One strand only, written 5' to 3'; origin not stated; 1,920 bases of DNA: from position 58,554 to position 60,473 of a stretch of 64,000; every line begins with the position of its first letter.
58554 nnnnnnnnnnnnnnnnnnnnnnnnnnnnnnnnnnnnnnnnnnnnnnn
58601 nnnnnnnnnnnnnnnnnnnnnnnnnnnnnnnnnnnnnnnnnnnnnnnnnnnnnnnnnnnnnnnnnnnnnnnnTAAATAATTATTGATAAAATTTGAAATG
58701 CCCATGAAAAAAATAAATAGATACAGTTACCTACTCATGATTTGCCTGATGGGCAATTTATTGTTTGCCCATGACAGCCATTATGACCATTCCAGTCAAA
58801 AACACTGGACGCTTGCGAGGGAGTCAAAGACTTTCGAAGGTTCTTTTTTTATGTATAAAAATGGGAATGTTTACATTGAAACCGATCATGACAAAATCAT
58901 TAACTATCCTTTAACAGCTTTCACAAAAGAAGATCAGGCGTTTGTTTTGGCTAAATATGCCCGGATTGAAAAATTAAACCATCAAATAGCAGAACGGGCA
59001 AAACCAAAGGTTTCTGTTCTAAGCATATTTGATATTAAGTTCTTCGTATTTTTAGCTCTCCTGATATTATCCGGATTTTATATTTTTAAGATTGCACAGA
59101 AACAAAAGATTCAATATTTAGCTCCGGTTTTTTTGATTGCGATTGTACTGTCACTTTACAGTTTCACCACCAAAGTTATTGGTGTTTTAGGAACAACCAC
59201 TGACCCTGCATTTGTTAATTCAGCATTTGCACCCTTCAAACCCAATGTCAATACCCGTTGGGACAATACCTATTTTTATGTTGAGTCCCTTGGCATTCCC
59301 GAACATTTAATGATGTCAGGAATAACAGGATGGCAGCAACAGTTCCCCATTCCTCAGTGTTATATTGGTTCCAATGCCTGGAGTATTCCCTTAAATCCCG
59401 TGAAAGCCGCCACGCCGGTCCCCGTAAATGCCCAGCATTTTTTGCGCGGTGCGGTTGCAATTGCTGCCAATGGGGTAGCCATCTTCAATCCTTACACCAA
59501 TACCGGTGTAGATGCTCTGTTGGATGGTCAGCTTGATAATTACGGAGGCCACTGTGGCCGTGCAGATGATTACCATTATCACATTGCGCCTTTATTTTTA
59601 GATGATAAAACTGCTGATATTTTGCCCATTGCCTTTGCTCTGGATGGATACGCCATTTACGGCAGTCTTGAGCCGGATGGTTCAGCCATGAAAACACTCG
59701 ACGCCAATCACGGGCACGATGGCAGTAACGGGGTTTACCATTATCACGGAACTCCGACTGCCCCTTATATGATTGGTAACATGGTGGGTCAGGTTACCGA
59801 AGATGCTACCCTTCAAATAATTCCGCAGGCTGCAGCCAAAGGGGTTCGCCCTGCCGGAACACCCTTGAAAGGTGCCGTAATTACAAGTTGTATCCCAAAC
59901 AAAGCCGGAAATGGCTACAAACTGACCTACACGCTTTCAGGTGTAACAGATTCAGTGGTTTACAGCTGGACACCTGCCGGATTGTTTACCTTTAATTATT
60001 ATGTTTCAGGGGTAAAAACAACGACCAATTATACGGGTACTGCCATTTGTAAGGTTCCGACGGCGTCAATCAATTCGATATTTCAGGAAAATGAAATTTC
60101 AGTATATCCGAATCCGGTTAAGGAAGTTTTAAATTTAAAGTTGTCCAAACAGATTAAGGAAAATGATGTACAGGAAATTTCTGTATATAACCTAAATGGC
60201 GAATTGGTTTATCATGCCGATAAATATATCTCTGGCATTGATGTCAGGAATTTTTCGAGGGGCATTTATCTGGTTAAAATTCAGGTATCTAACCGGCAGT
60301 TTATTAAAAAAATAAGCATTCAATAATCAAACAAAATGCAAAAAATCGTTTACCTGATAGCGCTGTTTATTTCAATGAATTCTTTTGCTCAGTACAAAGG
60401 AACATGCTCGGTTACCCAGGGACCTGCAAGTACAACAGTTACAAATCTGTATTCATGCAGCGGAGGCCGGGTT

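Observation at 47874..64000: Sixteen-kb run of T9SS-cargo genes with segmental paralogy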

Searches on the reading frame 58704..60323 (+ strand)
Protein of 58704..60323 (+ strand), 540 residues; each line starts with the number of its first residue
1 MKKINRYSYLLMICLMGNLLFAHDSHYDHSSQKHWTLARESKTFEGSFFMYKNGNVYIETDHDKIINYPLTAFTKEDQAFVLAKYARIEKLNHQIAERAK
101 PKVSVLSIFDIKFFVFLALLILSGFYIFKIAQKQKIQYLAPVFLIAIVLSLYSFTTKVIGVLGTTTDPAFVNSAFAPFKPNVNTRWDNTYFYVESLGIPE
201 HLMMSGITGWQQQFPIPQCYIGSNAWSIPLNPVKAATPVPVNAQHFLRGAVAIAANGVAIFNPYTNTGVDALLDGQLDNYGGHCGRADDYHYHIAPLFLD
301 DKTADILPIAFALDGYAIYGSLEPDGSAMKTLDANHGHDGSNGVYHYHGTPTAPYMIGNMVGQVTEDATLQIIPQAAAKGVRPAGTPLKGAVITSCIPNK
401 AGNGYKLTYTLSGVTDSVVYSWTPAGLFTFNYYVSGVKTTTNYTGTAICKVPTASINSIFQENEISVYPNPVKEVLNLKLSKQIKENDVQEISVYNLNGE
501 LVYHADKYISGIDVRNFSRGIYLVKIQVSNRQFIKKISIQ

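Call 5: search_protein_families(library=pfam, proteins=[window:58704-60323:+], max_evalue=0.01)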
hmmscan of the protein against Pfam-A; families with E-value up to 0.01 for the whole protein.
window:58704-60323:+ (540 aa): 2 families
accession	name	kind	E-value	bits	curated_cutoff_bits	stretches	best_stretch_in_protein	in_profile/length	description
PF14240.11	YHYH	-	1.3e-15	58.3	25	2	226-322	2-110/193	YHYH protein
PF18962.6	Por_Secre_tail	-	1.5e-14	54.4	27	1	467-539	1-75/75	Secretion system C-terminal sorting domain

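Call 6: search_protein_families(library=ncbifam, proteins=[window:58704-60323:+], max_evalue=0.01)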
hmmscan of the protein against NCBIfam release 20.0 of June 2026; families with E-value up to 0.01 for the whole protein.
window:58704-60323:+ (540 aa): 4 families
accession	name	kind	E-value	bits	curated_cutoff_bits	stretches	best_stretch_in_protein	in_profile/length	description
TIGR04183.1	Por_Secre_tail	domain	1.5e-11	44.1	23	1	467-540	1-72/72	T9SS type A sorting domain-containing protein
NF038113.1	T9SSA_dep_M36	equivalog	8e-09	34.2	885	1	458-539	786-868/869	T9SS-dependent M36 family metallopeptidase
NF052644.1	T9SS_DNase_Rie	equivalog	0.00013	21.4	260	1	473-537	183-248/251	T9SS-dependent surface endonuclease, AS87_RS02955 family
NF050177.1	TapA_OM_Porphy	equivalog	0.00022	20.1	500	1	457-537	463-541/544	TapA/TapC family T9SS-dependent outer membrane protein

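Call 31: find_homologous_proteins(query=window:58704-60323:+, max_evalue=0.00001)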
Query window:58704-60323:+ (540 aa): 4108 proteins with E <= 0.00001 among 8000 candidates; the best 120 are listed.
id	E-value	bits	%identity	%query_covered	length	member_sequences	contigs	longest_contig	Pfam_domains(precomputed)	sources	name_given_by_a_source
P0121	0.0e+0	1172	93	100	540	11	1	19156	PF14240.12,PF18962.8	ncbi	-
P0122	0.0e+0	1168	93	100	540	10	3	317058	PF14240.12,PF18962.8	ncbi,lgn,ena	-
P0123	1.3e-287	973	77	99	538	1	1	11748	PF14240.12,PF18962.8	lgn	-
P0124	1.3e-232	791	64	100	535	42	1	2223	PF14240.12,PF18962.8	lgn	-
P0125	2.5e-232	790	64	100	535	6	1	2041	PF14240.12,PF18962.8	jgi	jgi:multisubunit Na+/H+ antiporter MnhC subunit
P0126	5.0e-231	786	63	100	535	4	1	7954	PF14240.12,PF18962.8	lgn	-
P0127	4.1e-227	773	63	100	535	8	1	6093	PF14240.12,PF18962.8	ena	-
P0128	2.1e-220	751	62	100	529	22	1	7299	PF14240.12,PF18962.8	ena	-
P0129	1.2e-217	742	62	98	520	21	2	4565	PF14240.12,PF18962.8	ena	-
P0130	1.4e-214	732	60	100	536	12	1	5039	PF14240.12,PF18962.8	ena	-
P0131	6.2e-211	720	58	98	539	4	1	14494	PF14240.12,PF18962.8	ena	-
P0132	2.4e-210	718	58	98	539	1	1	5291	PF14240.12,PF18962.8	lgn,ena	-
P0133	3.3e-210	717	58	98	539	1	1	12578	PF14240.12,PF18962.8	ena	-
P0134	6.4e-210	716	56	100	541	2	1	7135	PF14240.12,PF18962.8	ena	-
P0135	7.1e-210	716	58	98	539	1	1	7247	PF14240.12,PF18962.8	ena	-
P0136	8.6e-210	716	58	98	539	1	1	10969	PF14240.12,PF18962.8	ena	-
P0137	8.8e-210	716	58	98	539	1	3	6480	PF14240.12,PF18962.8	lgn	-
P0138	1.5e-209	715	58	98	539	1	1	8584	PF14240.12,PF18962.8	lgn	-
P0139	3.0e-209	714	58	98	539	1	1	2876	PF14240.12,PF18962.8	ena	-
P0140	6.1e-209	713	57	98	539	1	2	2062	PF14240.12,PF18962.8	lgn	-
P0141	8.8e-209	713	57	98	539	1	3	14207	PF14240.12,PF18962.8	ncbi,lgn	-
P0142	1.1e-208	712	57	98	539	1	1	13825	PF14240.12,PF18962.8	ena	-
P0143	2.5e-208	711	57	98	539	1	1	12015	PF14240.12,PF18962.8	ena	-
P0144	3.6e-207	707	58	99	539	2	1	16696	PF14240.12,PF18962.8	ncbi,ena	-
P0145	1.5e-206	705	58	100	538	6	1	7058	PF14240.12,PF18962.8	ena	-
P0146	1.2e-205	702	61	96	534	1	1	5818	PF14240.12,PF18962.8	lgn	-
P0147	1.6e-205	702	56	100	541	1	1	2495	PF14240.12,PF18962.8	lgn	-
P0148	2.2e-205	701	58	100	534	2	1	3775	PF14240.12,PF18962.8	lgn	-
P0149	3.0e-203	694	59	96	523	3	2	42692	PF14240.12,PF18962.8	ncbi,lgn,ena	-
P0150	4.0e-203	694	58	100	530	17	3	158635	PF14240.12,PF18962.8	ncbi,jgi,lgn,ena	jgi:hypothetical protein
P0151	4.9e-203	694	57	99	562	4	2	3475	PF14240.12,PF18962.8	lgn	-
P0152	1.2e-201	689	57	99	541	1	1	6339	PF14240.12,PF18962.8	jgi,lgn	jgi:hypothetical protein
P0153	1.4e-201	689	58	98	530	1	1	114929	PF14240.12,PF18962.8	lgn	-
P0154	1.7e-200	685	55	98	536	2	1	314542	PF14240.12,PF18962.8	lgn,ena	-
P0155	2.1e-200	685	55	99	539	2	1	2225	PF14240.12,PF18962.8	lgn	-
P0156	9.8e-200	683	56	96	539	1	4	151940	PF14240.12,PF18962.8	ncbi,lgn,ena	-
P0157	3.5e-199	681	55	99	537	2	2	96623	PF14240.12,PF18962.8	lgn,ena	-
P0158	3.2e-198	678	57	98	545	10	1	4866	PF14240.12,PF18962.8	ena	-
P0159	2.8e-197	675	56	100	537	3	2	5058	PF14240.12,PF18962.8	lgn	-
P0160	4.1e-197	674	54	99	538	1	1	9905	PF14240.12,PF18962.8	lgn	-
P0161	8.8e-197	673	56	100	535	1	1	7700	PF14240.12,PF18962.8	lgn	-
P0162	1.6e-195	669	54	100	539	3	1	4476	PF14240.12,PF18962.8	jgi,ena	-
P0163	2.3e-195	668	57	98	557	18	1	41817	PF14240.12,PF18962.8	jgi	jgi:hypothetical protein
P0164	5.4e-195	667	55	98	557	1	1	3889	PF14240.12,PF18962.8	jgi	jgi:hypothetical protein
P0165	1.4e-194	666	56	96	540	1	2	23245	PF14240.12,PF18962.8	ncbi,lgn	-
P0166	2.4e-194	665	56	98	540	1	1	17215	PF14240.12,PF18962.8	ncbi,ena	-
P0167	2.7e-194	665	54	100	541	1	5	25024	PF14240.12,PF18962.8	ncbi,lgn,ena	-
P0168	5.8e-194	664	54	98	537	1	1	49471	PF14240.12,PF18962.8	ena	-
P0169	6.2e-194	664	55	98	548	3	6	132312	PF14240.12,PF18962.8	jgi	-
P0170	6.5e-194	664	56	97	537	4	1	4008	PF14240.12,PF18962.8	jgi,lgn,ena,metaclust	metaclust:\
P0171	7.2e-194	663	54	98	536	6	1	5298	PF14240.12,PF18962.8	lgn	-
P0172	6.5e-193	660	55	98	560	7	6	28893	PF14240.12,PF18962.8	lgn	-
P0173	1.4e-192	659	55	98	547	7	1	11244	PF14240.12,PF18962.8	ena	-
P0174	1.5e-192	659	55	98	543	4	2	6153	PF14240.12,PF18962.8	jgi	-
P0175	1.6e-192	659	55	99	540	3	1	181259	PF14240.12,PF18962.8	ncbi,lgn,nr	ncbi:MAG: YHYH protein [Chitinophagaceae bacterium]|nr:YHYH protein [Chitinophagaceae bacterium]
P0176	2.1e-192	659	56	100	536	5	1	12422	PF14240.12,PF18962.8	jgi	jgi:hypothetical protein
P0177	4.6e-192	657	55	97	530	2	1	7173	PF14240.12,PF18962.8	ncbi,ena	-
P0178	5.7e-192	657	54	100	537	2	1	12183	PF14240.12,PF18962.8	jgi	-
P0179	3.3e-191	655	54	96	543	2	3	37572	PF14240.12,PF18962.8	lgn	-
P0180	5.3e-191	654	55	99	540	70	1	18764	PF14240.12,PF18962.8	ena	-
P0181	7.3e-191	654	53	100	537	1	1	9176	PF14240.12,PF18962.8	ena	-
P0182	1.2e-190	653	53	97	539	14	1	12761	PF14240.12,PF18962.8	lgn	-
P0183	1.8e-190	652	56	98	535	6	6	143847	PF14240.12,PF18962.8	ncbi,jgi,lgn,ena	jgi:hypothetical protein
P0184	2.1e-190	652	55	98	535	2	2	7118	PF14240.12,PF18962.8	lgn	-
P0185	3.7e-190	651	53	100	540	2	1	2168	PF14240.12,PF18962.8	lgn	-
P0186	4.2e-190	651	53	100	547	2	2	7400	PF14240.12,PF18962.8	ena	-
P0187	5.0e-190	651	56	98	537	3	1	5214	PF14240.12,PF18962.8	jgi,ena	-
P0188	5.5e-190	651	53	100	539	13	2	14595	PF14240.12,PF18962.8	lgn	-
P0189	5.6e-190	651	54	99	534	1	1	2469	PF14240.12,PF18962.8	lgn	-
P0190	7.3e-190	650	54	99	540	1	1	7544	PF14240.12,PF18962.8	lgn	-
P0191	1.1e-189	650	53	100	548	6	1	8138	PF14240.12,PF18962.8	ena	-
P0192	2.3e-189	649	54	98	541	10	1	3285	PF14240.12,PF18962.8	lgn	-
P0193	3.2e-189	648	53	98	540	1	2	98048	PF14240.12,PF18962.8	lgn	-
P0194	3.7e-189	648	55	97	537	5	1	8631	PF14240.12,PF18962.8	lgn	-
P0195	5.0e-189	647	53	100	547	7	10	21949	PF14240.12,PF18962.8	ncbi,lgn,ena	-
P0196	5.1e-189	647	55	99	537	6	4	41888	PF14240.12,PF18962.8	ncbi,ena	-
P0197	2.7e-188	645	52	100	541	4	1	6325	PF14240.12,PF18962.8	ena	-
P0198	3.5e-188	645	54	98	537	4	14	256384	PF14240.12,PF18962.8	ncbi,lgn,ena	-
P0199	1.1e-187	643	56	96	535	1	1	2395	PF14240.12,PF18962.8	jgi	jgi:hypothetical protein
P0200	2.2e-187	642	54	98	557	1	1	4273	PF14240.12,PF18962.8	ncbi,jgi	jgi:hypothetical protein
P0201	3.2e-187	641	54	97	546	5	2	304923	PF14240.12,PF18962.8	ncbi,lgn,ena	-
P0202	3.5e-187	641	52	99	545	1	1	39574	PF14240.12,PF18962.8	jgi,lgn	jgi:hypothetical protein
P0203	7.4e-187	640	53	98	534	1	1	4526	PF14240.12,PF18962.8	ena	-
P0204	7.8e-187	640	54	95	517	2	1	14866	PF14240.12,PF18962.8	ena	-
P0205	1.1e-186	640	53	98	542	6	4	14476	PF14240.12,PF18962.8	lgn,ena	-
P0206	1.3e-186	639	54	100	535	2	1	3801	PF14240.12,PF18962.8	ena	-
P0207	1.3e-186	639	59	87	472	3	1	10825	PF14240.12,PF18962.8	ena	-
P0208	1.3e-186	639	55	98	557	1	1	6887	PF14240.12,PF18962.8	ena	-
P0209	1.9e-186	639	56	98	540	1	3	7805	PF14240.12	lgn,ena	-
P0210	2.7e-186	638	53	100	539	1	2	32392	PF14240.12,PF18962.8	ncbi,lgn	-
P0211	2.8e-186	638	54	98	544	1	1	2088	PF14240.12,PF18962.8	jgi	jgi:Secretion system C-terminal sorting domain/YHYH protein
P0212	4.7e-186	638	54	98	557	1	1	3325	PF14240.12,PF18962.8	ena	-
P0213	8.1e-186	637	54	100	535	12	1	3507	PF14240.12,PF18962.8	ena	-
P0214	8.9e-186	637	53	97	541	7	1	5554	PF14240.12,PF18962.8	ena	-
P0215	9.2e-186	637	55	99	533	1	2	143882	PF14240.12,PF18962.8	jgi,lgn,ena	jgi:hypothetical protein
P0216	1.2e-185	636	52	100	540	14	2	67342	PF14240.12,PF18962.8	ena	-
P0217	1.7e-185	636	55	100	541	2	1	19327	PF14240.12,PF18962.8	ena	-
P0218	2.6e-185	635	54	99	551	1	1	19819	PF14240.12,PF18962.8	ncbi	-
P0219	3.0e-185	635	53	100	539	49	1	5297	PF14240.12,PF18962.8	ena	-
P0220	7.7e-185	634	54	98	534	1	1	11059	PF14240.12,PF18962.8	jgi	jgi:hypothetical protein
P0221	9.4e-185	633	54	98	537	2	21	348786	PF14240.12,PF18962.8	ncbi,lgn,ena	-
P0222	2.2e-184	632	52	98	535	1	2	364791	PF14240.12,PF18962.8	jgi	jgi:hypothetical protein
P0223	2.5e-184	632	53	100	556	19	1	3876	PF14240.12,PF18962.8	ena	-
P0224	3.5e-184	631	53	96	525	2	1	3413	PF14240.12,PF18962.8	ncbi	-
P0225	4.9e-184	631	55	97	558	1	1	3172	PF14240.12,PF18962.8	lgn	-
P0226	5.4e-184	631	54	97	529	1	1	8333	PF14240.12,PF03983.19,PF18962.8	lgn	-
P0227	8.1e-184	630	52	98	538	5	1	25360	PF14240.12,PF18962.8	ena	-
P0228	9.1e-184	630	53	98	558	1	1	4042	PF14240.12,PF18962.8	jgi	jgi:hypothetical protein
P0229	1.5e-183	629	53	98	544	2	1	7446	PF14240.12,PF18962.8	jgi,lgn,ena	-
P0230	2.1e-183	629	53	100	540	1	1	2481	PF14240.12,PF18962.8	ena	-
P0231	2.6e-183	629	54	100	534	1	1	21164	PF14240.12,PF18962.8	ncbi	-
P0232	4.9e-183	628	53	98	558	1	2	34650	PF14240.12,PF18962.8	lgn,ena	-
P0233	6.9e-183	627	54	99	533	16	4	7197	PF14240.12,PF18962.8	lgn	-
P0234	9.9e-183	627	60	84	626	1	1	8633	PF14240.12,PF18962.8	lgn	-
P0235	1.1e-182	626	62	74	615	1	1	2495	PF14240.12,PF03983.19,PF18962.8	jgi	jgi:YHYH protein/Secretion system C-terminal sorting domain/SLA1 homology domain 1, SHD1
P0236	1.3e-182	626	55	96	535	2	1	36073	PF14240.12,PF18962.8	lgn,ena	-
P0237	1.5e-182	626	54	98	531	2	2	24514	PF14240.12,PF18962.8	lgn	-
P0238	2.3e-182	625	52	100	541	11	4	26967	PF14240.12,PF18962.8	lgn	-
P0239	2.7e-182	625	53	100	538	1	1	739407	PF14240.12,PF18962.8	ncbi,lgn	ncbi:MAG: T9SS type A sorting domain-containing protein [Bacteroidota bacterium]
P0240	3.4e-182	625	53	100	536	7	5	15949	PF14240.12,PF18962.8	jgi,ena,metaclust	metaclust:\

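Call 40: search_solved_structures(query=A2, max_evalue=10)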
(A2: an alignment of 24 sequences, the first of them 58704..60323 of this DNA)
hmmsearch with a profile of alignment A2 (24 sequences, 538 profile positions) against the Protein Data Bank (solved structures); distinct sequences matched with E-value up to 10: 9.
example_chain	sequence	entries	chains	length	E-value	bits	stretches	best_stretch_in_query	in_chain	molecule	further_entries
8glk_D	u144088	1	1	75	2.3e-09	39.6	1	463-537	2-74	Endonuclease I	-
7pzj_A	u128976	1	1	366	0.00018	23.4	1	436-534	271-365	Lipase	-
5jvk_A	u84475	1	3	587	0.00043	22.2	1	460-536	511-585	Uncharacterized protein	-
8glj_D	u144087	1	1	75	0.00085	21.2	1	462-536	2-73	Por secretion system C-terminal sorting domain-containing protein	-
8h97_A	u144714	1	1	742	0.0029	19.5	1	451-537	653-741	Beta-agarase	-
8qb1_A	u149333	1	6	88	0.023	16.5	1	463-536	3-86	Mirolase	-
5hfs_A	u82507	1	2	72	0.41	12.4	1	485-538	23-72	Gingipain R2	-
7pq4_A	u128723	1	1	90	0.53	12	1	483-538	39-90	Arginine-specific cysteine proteinase (Arg-gingipain)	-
3h0g_H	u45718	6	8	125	0.58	11.9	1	434-530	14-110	DNA-directed RNA polymerases I, II, and III subunit RPABC3 | RNA polymerase II subunit Rpb8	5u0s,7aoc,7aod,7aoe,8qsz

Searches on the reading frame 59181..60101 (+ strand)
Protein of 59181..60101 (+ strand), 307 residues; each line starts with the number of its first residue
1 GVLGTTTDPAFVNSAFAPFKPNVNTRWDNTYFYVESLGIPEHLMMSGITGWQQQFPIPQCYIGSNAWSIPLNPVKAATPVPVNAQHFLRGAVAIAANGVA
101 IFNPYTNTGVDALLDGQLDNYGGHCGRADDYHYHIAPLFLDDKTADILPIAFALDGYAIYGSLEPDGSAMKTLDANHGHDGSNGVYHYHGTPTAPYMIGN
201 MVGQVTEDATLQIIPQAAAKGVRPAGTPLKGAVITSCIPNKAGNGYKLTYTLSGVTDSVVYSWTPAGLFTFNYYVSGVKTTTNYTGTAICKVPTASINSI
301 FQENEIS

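Call 52: predict_structure(alignment_id=A3)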
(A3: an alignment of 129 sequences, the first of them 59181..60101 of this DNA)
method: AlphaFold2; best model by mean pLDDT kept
length: 307 residues; sequences in the alignment: 129
mean_pLDDT: 86.0   pTM: 0.86
mean pLDDT of the five models: 86.0, 84.1, 83.2, 78.5, 78.3
residues with pLDDT >= 90: 177; 70-90: 91; 50-70: 23; < 50: 16
segments of 3 or more residues with pLDDT < 50: 1-4, 296-307
pLDDT, mean of each block of 10 residues (from residue 1): 62 95 95 94 73 75 95 94 92 96 90 88 77 93 92 97 93 94 93 88 95 90 64 84 89 87 92 90 88 60 37
secondary structure, 60 per line:
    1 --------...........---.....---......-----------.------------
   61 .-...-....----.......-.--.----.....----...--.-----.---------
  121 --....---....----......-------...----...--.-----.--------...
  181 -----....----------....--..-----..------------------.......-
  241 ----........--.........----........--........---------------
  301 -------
elements in order: H9-19 E23-27 E31-36 E67-70 E75-81 E91-95 E100-102 E123-126 E130-133 H138-143 E151-153 E158-160 E178-180 E186-189 E200-203 E233-239 E245-252 E255-263 E268-275 E278-285

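Call 56: fold_search(model_id=the predicted structure, library=pdb)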
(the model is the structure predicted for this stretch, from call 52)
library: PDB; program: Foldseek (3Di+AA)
matches with E <= 10: 459; with E <= 0.001: 0
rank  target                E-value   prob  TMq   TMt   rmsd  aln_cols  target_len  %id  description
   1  4azm_B                2.9e-01  0.54  0.15  0.32  10.4        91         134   15  Human epidermal fatty acid-binding protein (FABP5) in complex with the inhibitor BMS-309413 (released 2013-08-07)
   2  3nvq_A                4.0e-01  0.01  0.10  0.07  21.4       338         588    9  Molecular mechanism of guidance cue recognition (released 2010-09-15)
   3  8bo9_A                4.2e-01  0.63  0.16  0.26   7.7        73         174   22  NanoLuc-D9R/H57A/K89R mutant complexed with azacoelenterazine bound in intra-barrel catalytic site (released 2023-09-27)
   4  4azm_A                4.5e-01  0.44  0.15  0.32  10.5        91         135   15  Human epidermal fatty acid-binding protein (FABP5) in complex with the inhibitor BMS-309413 (released 2013-08-07)
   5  4i95_A                6.3e-01  0.15  0.14  0.26   9.2        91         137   11  Crystal structure of a Lipocalin-like protein (BACEGG_00036) from Bacteroides eggerthii DSM 20697 at 1.81 A resolution (released 2012-12-26)
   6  5vyw_B                6.7e-01  0.28  0.10  0.04   3.7        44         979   18  Crystal structure of Lactococcus lactis pyruvate carboxylase (released 2017-08-16)
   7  4azr_A                7.5e-01  0.35  0.16  0.34  10.0        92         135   14  Human epidermal fatty acid-binding protein (FABP5) in complex with the endocannabinoid anandamide (released 2013-08-07)
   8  7kv5                  8.9e-01  0.23  0.11  0.13   8.3        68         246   20  Surface glycan-binding protein B from Bacteroides fluxus (released 2021-02-17)
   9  8f5p_E                8.9e-01  0.04  0.11  0.04  14.8       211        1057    9  Structure of Leishmania tarentolae IFT-A (state 2) (released 2022-12-21)
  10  4gzv_H                9.4e-01  0.14  0.15  0.28   9.8        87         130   10  Crystal structure of a lipocalin family protein (BACOVA_00364) from Bacteroides ovatus ATCC 8483 at 1.95 A resolution (released 2012-11-07)
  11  5vyw_D                9.9e-01  0.21  0.10  0.03   3.7        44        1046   18  Crystal structure of Lactococcus lactis pyruvate carboxylase (released 2017-08-16)
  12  5vyw_C                1.1e+00  0.21  0.10  0.04   3.7        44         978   18  Crystal structure of Lactococcus lactis pyruvate carboxylase (released 2017-08-16)
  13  9ext_A                1.1e+00  0.05  0.14  0.12  14.5       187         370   10  Crystal structure of Yeast Clathrin Heavy Chain N-terminal domain bound to APL2/AP-1 Beta peptide (LLDL) (released 2024-11-13)
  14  4hnu_B                1.1e+00  0.23  0.11  0.04   4.5        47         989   15  crystal structure of K442E mutant of S. aureus Pyruvate carboxylase (released 2013-01-16)
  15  4wv7_A                1.1e+00  0.13  0.11  0.20  13.5        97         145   13  HEAT SHOCK PROTEIN 70 SUBSTRATE BINDING DOMAIN WITH COVALENTLY LINKED NOVOLACTONE (released 2015-01-14)
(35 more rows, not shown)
